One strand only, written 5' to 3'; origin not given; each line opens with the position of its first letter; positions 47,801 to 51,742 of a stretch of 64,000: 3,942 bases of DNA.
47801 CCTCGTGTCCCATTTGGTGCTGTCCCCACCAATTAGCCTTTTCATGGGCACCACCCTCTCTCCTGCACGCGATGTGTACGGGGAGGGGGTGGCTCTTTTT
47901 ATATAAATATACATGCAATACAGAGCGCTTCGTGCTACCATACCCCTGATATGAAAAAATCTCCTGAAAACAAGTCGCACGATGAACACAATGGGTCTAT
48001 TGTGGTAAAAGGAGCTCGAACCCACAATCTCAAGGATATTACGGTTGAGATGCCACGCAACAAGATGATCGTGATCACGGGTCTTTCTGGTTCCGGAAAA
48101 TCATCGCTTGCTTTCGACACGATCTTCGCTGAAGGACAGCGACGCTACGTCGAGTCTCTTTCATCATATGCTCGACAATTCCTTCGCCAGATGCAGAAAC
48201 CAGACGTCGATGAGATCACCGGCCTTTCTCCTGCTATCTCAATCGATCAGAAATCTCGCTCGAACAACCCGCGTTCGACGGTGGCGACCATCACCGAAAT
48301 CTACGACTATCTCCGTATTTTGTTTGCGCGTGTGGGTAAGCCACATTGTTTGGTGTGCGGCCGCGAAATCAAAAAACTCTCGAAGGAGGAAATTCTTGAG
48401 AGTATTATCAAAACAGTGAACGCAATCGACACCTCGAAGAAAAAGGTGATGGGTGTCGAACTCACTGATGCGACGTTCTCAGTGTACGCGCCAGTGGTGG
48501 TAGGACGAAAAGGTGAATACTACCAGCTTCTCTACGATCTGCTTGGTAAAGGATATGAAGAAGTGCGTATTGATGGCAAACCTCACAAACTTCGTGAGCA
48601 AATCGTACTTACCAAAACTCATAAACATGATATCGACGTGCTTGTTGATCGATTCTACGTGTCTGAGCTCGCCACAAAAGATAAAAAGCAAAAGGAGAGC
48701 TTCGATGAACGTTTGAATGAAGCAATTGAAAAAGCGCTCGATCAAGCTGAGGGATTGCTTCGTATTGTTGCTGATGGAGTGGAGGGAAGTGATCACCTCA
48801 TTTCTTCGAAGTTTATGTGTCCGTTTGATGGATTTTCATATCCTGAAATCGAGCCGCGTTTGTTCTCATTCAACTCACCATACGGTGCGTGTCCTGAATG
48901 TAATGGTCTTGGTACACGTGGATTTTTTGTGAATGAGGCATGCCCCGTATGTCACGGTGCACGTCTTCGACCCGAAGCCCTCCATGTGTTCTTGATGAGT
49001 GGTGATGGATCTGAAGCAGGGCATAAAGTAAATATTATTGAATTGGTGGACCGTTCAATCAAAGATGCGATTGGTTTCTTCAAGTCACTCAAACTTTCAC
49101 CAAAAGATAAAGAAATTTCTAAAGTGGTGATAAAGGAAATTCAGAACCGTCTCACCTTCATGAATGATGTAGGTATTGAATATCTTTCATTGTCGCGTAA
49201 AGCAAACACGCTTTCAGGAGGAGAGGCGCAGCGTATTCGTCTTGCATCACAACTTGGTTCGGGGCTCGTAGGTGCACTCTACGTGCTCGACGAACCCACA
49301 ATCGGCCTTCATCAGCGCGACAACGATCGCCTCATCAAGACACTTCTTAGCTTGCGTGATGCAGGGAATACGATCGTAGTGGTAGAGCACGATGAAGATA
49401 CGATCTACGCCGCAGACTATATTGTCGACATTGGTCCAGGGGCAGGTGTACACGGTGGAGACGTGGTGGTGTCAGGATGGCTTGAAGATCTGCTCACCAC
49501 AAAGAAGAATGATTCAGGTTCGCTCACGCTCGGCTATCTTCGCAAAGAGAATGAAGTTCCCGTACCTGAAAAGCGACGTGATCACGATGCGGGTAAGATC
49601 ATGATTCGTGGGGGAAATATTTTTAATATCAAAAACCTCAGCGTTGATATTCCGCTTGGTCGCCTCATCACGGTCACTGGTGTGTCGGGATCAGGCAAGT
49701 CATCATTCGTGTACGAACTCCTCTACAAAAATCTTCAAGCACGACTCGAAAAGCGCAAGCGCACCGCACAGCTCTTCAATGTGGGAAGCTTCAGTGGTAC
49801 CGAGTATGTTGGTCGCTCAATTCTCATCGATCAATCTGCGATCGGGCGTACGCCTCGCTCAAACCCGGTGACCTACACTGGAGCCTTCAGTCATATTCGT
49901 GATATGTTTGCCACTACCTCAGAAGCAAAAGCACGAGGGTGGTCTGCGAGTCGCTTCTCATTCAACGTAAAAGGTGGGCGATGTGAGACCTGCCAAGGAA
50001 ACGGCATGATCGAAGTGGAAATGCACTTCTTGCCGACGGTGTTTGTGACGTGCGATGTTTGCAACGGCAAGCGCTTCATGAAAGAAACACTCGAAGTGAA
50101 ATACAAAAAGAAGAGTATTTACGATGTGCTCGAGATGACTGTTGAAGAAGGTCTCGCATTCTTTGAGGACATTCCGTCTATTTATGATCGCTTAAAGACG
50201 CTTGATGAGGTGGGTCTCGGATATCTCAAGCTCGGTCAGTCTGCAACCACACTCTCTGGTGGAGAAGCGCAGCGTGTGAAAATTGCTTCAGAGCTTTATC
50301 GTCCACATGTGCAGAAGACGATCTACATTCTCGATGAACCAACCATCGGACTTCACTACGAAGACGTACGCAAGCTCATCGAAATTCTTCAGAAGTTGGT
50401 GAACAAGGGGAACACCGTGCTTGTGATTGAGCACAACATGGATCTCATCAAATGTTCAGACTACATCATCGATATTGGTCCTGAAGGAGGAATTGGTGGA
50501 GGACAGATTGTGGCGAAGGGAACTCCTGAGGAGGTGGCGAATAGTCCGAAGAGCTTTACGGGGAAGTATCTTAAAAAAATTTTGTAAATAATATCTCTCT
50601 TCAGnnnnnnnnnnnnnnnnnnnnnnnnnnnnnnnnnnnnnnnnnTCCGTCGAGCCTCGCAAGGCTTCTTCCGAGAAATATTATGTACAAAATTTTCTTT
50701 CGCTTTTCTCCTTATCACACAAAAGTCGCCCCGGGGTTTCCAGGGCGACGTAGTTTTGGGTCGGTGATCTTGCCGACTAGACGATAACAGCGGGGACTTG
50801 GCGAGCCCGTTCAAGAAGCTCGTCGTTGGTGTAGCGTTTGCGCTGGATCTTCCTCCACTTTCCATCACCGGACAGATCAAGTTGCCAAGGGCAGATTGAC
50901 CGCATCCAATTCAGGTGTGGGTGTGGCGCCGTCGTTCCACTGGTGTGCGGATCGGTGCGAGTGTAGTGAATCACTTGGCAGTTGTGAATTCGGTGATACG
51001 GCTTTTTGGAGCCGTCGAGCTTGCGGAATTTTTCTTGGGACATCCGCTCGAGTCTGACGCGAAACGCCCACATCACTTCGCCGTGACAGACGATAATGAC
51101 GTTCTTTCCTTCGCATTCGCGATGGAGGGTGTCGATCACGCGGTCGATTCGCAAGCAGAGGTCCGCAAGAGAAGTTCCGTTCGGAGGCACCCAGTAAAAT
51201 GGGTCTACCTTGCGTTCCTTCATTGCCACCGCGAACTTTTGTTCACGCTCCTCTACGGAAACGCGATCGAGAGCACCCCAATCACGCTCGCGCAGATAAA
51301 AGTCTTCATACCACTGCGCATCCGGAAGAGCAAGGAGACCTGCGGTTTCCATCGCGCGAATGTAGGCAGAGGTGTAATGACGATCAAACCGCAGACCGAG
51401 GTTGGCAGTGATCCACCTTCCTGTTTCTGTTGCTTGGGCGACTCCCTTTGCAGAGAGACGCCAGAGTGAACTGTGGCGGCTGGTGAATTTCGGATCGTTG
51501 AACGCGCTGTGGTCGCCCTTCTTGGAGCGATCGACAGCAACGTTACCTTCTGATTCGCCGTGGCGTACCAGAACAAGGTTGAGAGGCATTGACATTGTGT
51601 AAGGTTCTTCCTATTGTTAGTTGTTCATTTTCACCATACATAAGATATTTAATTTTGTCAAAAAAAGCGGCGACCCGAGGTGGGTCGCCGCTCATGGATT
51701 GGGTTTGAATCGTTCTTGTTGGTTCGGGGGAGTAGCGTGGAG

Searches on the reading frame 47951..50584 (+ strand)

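Call 58: search_protein_families(library=pfam, proteins=[window:47951-50584:+], max_evalue=0.001)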
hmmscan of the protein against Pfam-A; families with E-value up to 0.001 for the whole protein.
window:47951-50584:+ (878 aa): 16 families
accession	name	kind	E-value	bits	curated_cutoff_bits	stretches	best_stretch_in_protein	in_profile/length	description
PF00005.33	ABC_tran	-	1.4e-21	77.9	25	1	742-798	83-136/137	ABC transporter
PF17760.6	UvrA_inter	-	3.6e-20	72.3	23.3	1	173-273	16-106/109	UvrA interaction domain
PF02463.25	SMC_N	-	2.5e-10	40.6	40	0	17-493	5-210/220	RecF/RecN/SMC N terminal domain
PF20703.3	nSTAND1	-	4.3e-08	33.6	27.1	0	23-63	19-59/379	Novel STAND NTPase 1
PF13304.12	AAA_21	-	5e-08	33.8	27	0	774-826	243-296/304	AAA domain, putative AbiEii toxin, Type IV TA system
PF13191.12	AAA_16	-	1.4e-07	32.6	32.6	0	34-80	21-71/167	AAA ATPase domain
PF00684.25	DnaJ_CXXCXGXG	-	2.9e-07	31.1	32.7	0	676-708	16-51/65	DnaJ central domain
PF13555.12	AAA_29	-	1.1e-06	28.7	27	0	30-53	15-38/61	P-loop containing region of AAA domain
PF20720.3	nSTAND3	-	4.7e-06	26.8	27.2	0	24-56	4-36/155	Novel STAND NTPase 3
PF06745.19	ATPase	-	8.9e-05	22.4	26.6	0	567-596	16-45/231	KaiC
PF13671.12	AAA_33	-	0.00018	22.3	27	0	572-611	1-40/143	AAA domain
PF03193.22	RsgA_GTPase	-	0.0002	21.7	30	0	20-54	90-123/174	RsgA GTPase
PF13175.12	AAA_15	-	0.00024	21.3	32.1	0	787-822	327-362/374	AAA ATPase domain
PF13401.12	AAA_22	-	0.00029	21.6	27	0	37-54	5-22/130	AAA domain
PF13238.12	AAA_18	-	0.00038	21.4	29.4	0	40-54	1-15/128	AAA domain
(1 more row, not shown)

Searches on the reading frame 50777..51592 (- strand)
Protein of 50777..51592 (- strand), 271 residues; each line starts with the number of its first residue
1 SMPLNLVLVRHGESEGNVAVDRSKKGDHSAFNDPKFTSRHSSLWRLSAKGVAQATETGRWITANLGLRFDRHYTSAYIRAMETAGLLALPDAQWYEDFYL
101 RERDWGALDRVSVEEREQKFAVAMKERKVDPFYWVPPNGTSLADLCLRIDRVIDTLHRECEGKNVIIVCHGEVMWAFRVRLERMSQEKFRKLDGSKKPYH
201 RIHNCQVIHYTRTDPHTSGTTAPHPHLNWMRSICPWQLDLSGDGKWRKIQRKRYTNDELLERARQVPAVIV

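Call 58: search_protein_families(library=pfam, proteins=[window:50777-51592:-], max_evalue=0.001)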
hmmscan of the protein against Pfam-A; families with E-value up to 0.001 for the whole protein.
window:50777-51592:- (271 aa): 1 family
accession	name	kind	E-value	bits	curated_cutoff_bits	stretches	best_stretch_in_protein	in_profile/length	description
PF00300.27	His_Phos_1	-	3.4e-27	95.8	21.7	1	6-194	1-171/194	Histidine phosphatase superfamily (branch 1)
